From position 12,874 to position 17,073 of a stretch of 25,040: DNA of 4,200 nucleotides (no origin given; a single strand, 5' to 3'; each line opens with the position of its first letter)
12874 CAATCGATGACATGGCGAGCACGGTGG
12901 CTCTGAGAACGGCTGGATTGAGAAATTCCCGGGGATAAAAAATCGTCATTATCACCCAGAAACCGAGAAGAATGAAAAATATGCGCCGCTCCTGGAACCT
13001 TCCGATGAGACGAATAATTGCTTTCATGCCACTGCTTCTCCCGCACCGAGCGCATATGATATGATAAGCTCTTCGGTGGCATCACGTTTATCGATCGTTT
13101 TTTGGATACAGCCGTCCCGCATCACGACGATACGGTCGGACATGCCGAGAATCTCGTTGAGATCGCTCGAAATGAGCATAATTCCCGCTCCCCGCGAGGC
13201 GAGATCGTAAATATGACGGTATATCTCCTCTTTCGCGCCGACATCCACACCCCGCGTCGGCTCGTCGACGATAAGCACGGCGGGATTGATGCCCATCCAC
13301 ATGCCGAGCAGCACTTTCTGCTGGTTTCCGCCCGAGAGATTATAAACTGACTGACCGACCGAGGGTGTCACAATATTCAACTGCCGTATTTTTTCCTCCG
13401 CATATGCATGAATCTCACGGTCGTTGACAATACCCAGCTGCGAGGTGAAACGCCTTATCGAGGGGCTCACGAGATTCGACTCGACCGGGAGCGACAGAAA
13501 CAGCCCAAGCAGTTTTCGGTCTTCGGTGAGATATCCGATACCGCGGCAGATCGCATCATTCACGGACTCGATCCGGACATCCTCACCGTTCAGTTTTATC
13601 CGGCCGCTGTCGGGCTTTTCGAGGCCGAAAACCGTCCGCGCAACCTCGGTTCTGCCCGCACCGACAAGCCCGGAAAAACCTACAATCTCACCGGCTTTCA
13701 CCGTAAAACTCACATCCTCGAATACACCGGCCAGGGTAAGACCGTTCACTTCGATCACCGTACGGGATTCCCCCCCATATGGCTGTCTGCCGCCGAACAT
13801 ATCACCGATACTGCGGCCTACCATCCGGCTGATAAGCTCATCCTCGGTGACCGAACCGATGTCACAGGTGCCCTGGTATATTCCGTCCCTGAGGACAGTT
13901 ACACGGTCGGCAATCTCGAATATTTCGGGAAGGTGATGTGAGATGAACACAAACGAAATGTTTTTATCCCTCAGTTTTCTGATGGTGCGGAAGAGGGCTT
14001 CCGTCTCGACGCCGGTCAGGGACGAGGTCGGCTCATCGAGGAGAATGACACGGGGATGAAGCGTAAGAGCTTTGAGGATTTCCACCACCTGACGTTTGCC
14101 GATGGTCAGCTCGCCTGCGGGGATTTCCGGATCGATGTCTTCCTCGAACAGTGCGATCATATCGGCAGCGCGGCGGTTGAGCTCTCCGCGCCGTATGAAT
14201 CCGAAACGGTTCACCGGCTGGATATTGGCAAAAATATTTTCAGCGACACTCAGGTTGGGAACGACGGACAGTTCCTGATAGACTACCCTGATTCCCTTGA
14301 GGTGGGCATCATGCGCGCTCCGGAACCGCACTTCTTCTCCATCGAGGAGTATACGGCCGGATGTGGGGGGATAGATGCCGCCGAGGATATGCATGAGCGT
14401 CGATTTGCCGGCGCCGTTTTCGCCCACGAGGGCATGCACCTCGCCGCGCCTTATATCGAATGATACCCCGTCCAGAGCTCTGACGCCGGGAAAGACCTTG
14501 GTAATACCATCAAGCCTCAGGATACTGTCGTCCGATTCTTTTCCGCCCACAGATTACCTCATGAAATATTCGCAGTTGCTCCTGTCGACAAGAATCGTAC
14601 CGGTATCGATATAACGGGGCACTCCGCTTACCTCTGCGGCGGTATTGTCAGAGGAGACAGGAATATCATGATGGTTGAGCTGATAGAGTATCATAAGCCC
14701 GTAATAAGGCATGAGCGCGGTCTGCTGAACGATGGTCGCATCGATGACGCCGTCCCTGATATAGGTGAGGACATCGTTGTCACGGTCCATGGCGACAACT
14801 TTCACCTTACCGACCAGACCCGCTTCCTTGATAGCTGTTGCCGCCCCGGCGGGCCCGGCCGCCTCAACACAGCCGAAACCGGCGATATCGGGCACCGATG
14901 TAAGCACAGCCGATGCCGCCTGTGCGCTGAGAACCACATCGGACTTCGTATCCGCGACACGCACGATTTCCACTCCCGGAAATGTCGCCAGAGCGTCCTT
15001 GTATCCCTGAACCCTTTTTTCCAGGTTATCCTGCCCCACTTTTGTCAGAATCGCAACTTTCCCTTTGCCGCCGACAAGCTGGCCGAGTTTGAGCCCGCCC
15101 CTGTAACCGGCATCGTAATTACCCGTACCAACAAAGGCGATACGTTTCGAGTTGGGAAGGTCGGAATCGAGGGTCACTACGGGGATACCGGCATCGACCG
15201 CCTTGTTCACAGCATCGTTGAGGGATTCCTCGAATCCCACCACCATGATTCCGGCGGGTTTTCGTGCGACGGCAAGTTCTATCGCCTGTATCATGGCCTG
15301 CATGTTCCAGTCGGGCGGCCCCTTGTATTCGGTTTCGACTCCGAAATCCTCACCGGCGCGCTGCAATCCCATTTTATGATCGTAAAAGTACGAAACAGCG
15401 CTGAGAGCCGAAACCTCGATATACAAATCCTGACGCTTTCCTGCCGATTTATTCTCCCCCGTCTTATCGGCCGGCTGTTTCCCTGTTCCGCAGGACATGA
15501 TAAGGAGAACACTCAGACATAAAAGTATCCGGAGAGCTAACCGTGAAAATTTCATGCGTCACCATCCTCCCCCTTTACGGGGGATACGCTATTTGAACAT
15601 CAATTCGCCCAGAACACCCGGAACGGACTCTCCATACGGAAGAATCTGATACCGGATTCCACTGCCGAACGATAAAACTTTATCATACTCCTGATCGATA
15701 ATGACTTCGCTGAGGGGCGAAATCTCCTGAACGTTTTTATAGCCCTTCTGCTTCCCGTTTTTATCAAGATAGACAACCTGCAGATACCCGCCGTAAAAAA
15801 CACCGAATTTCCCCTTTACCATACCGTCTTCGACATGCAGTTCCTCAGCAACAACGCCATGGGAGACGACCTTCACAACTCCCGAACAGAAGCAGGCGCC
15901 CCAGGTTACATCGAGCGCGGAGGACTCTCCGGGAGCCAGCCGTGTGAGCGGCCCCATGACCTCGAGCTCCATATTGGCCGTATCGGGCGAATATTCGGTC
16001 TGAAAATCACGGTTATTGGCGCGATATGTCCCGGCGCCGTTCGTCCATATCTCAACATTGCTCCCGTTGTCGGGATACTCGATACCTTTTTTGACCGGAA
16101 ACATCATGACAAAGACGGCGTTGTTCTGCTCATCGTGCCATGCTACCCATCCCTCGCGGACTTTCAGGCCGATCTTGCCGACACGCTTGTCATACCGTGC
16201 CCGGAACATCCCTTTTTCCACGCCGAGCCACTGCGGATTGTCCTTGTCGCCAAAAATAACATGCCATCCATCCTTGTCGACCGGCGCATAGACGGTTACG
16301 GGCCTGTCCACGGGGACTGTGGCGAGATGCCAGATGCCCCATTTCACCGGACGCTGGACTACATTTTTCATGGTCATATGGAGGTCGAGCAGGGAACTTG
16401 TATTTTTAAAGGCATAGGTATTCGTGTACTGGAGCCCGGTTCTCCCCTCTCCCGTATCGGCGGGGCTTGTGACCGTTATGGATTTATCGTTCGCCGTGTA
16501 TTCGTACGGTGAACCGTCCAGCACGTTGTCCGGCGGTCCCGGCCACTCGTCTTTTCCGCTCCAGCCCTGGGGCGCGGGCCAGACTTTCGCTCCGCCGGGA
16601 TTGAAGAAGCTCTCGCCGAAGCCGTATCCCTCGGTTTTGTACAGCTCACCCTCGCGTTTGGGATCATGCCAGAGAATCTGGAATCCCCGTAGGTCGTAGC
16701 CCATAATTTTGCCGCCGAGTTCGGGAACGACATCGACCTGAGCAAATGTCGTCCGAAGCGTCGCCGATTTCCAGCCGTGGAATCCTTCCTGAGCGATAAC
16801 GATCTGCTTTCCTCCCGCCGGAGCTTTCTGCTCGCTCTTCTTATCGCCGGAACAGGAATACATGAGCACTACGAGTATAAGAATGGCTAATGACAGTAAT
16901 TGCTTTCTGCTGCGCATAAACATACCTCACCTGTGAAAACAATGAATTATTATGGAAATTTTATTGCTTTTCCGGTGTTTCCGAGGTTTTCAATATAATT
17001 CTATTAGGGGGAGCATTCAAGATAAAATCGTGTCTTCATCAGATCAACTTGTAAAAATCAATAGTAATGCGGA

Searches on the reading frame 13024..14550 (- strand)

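Call 13: search_protein_families(library=pfam, proteins=[window:13024-14550:-], max_evalue=0.01)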
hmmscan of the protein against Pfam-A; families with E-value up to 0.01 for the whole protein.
window:13024-14550:- (508 aa): 6 families
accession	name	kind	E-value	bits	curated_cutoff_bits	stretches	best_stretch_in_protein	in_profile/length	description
PF00005.33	ABC_tran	-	1.6e-53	181.5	25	2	26-176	1-137/137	ABC transporter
PF13304.12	AAA_21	-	1.7e-11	45.2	27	1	38-83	1-63/304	AAA domain, putative AbiEii toxin, Type IV TA system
PF13401.12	AAA_22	-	7.1e-05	23.6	27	0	38-203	7-121/130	AAA domain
PF13555.12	AAA_29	-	0.00043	20.4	27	1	26-53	12-39/61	P-loop containing region of AAA domain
PF09818.15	ABC_ATPase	-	0.0026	17.3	23.2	0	32-63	76-107/283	P-loop domain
PF01583.26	APS_kinase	-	0.0027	18.2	21.1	0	287-346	2-57/152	Adenylylsulphate kinase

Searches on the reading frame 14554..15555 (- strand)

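Call 13: search_protein_families(library=pfam, proteins=[window:14554-15555:-], max_evalue=0.01)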
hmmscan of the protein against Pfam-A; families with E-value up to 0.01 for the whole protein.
window:14554-15555:- (333 aa): 2 families
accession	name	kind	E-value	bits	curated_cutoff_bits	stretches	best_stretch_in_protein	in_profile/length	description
PF13407.12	Peripla_BP_4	-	9e-54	183.2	35.1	1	56-293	12-253/258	Periplasmic binding protein domain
PF00532.27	Peripla_BP_1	-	1.1e-14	55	22.2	1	53-263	12-223/281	Periplasmic binding proteins and sugar binding domain of LacI family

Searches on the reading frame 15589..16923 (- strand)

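Call 13: search_protein_families(library=pfam, proteins=[window:15589-16923:-], max_evalue=0.01)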
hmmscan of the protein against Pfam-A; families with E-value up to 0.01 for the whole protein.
window:15589-16923:- (444 aa): 1 family
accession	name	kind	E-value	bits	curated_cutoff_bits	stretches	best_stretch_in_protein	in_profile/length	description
PF14315.11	DUF4380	-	3.5e-14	52.9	29.4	1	55-341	5-292/295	Domain of unknown function (DUF4380)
